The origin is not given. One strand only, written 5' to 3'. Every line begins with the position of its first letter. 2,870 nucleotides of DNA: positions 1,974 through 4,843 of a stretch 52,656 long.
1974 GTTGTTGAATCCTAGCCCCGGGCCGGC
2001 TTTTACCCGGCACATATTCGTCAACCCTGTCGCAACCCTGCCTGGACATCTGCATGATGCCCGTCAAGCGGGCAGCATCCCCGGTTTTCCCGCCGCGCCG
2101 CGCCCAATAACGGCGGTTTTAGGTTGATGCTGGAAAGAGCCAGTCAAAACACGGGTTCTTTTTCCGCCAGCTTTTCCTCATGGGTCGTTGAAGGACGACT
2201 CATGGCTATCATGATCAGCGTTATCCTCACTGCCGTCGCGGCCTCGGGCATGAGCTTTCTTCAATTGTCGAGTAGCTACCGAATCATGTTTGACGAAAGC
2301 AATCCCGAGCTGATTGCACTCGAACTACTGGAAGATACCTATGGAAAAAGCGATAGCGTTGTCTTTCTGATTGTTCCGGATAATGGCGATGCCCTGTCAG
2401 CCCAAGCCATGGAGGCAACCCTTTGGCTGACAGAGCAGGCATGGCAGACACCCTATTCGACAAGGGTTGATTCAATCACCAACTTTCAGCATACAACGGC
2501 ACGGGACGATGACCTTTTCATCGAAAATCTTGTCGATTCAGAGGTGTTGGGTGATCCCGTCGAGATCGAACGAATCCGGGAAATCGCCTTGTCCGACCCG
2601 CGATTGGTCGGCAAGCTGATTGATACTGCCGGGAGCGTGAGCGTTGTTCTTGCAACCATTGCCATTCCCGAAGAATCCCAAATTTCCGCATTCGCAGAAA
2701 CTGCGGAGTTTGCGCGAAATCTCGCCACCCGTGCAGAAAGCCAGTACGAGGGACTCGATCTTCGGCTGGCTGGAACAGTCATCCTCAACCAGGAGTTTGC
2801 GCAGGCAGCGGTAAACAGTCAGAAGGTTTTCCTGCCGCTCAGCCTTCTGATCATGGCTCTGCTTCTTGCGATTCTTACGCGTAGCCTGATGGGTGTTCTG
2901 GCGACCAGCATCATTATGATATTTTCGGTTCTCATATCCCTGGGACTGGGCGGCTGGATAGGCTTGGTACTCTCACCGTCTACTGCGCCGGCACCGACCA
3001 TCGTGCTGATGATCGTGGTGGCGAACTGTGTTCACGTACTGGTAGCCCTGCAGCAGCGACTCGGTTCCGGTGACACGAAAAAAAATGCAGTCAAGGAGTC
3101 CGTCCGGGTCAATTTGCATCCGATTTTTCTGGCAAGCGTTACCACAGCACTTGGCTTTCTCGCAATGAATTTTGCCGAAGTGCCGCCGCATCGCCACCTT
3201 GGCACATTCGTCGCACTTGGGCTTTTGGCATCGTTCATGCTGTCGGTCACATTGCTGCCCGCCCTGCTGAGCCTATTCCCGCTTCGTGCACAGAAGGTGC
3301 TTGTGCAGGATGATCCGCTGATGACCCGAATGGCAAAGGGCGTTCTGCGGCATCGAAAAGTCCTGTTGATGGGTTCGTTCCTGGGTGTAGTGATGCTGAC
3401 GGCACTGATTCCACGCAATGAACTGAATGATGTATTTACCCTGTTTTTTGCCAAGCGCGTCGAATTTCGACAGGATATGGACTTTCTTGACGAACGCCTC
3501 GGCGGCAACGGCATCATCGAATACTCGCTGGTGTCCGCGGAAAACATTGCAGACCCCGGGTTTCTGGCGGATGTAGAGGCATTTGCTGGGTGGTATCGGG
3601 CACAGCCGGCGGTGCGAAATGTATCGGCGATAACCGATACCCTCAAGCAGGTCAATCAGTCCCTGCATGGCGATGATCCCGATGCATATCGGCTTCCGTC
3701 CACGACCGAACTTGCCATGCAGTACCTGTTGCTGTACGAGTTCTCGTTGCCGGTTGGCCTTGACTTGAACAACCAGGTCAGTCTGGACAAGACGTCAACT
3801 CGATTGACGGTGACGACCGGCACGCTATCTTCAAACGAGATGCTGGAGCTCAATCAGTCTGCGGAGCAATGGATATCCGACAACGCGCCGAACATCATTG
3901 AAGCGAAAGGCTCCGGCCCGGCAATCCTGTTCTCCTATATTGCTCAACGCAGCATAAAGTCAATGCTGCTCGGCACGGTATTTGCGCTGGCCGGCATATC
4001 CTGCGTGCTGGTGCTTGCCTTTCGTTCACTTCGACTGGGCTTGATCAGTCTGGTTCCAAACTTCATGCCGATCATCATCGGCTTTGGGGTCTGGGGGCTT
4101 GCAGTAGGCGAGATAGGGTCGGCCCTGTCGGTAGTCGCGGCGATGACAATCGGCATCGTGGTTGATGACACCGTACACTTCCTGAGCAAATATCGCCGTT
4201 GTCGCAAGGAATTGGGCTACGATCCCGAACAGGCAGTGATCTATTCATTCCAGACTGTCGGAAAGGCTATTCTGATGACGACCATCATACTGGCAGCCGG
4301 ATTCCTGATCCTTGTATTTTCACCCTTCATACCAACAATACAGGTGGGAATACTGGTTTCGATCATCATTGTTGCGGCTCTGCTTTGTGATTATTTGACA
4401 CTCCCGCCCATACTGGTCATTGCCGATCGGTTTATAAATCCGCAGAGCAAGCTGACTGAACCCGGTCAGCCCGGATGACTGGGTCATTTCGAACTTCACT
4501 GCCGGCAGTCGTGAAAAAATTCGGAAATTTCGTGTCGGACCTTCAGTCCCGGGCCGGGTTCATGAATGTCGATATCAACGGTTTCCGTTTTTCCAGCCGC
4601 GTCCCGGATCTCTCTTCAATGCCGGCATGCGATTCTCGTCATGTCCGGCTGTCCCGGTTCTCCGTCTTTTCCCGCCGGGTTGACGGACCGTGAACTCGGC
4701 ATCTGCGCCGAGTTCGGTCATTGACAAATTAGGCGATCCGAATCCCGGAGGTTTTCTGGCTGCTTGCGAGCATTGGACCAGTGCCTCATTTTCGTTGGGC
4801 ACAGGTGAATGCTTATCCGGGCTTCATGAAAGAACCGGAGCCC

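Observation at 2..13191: NHLP-leader/YcaO RiPP gene cluster with dedicated export genes plus unexplained extra genes; product unknown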

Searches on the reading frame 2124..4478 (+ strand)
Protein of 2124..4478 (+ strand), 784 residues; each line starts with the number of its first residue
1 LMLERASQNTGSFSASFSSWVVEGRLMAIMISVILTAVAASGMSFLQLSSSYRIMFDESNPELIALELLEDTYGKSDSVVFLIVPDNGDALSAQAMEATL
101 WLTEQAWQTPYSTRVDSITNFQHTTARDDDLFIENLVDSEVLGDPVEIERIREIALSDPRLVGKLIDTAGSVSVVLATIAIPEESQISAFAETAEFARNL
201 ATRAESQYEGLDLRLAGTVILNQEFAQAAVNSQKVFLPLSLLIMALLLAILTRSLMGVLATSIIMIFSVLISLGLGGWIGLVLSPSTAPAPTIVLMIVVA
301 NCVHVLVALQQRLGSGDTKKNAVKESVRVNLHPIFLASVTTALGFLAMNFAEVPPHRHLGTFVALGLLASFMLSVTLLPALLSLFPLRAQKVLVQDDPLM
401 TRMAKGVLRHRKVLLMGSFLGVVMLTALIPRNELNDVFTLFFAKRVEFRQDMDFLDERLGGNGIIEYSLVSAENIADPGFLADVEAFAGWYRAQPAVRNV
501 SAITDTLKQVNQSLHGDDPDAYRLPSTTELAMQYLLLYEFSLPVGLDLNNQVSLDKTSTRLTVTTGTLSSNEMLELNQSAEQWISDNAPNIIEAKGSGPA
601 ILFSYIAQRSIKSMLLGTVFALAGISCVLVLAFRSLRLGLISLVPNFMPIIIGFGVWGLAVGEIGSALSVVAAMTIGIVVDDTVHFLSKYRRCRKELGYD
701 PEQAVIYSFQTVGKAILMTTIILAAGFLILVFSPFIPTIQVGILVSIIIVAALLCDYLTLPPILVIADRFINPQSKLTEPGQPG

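Call 6: search_protein_families(library=ncbifam, proteins=[window:2124-4478:+], max_evalue=0.01)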
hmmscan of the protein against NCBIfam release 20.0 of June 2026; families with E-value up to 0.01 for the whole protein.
window:2124-4478:+ (784 aa): 13 families
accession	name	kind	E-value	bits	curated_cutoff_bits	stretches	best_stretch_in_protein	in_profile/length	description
TIGR00921.1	2A067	subfamily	5.6e-46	156.9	351.9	2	26-397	5-358/733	hydrophobe/amphiphile efflux-3 (HAE3) family transporter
TIGR03480.1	HpnN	hypoth_equivalog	4.9e-33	114.1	751.85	2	207-427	245-463/862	hopanoid biosynthesis associated RND transporter like protein HpnN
TIGR00833.1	actII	subfamily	7.8e-31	107.2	874.7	2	553-770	112-335/910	MMPL family RND transporter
NF046001.1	SecDF_plasm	equivalog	4.8e-07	28.2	500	1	197-384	318-502/878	protein translocase subunit SecDF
NF009582.0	PRK13024.1-2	equivalog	8.9e-07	27.2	723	1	195-343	299-445/859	protein translocase subunit SecDF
NF052374.1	HopndTporHpnN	equivalog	3e-05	22.3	1100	1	207-428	248-468/858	hopanoid transporter HpnN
NF052608.1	TrhMmycExpMmpL3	equivalog_domain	3.6e-05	22.3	1400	1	667-766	242-340/992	trehalose monomycolate exporter MmpL3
NF000282.2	RND_permease_1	subfamily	6.1e-05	21.1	1250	1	608-732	333-457/1029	multidrug efflux RND transporter permease subunit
NF006354.0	PRK08578.1-2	equivalog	8.7e-05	22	353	1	552-758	75-271/296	preprotein translocase subunit SecF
TIGR00914.1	2A0601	subfamily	0.0001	20.2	701.45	1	226-394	873-1044/1051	CusA/CzcA family heavy metal efflux RND transporter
TIGR00915.1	2A0602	subfamily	0.0017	16.3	940.35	1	606-753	332-478/1050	efflux RND transporter permease subunit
TIGR00916.1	2A0604s01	subfamily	0.0032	17.1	148.6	0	181-373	39-229/231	SecD/SecF family protein translocase subunit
NF009585.0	PRK13024.1-5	equivalog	0.0041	15.1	1037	0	227-413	491-670/993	protein translocase subunit SecDF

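Call 7: search_protein_families(library=pfam, proteins=[window:2124-4478:+], max_evalue=0.01)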
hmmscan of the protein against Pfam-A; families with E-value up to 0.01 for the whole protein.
window:2124-4478:+ (784 aa): 4 families
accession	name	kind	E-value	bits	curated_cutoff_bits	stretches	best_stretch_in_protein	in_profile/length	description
PF03176.21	MMPL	-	5.8e-34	118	20.5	2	176-385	89-302/333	MMPL family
PF12349.14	Sterol-sensing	-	6.3e-09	36.3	22.3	1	259-385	10-136/153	Sterol-sensing domain of SREBP cleavage-activation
PF00873.25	ACR_tran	-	7.3e-07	27.7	28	2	226-385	857-1020/1021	AcrB/AcrD/AcrF family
PF02460.24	Patched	-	0.00025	21.3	23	1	256-383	29-155/156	Patched SSD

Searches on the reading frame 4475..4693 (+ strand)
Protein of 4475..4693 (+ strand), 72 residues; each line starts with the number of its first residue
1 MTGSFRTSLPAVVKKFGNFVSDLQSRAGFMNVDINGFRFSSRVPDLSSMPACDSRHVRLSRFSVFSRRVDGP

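Call 11: search_protein_families(library=ncbifam, proteins=[window:4475-4693:+], max_evalue=0.1)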
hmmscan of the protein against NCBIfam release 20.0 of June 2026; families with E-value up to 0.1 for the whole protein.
window:4475-4693:+ (72 aa): 0 families

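Call 12: search_protein_families(library=pfam, proteins=[window:4475-4693:+], max_evalue=1)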
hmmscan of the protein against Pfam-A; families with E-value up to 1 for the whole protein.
window:4475-4693:+ (72 aa): 0 families
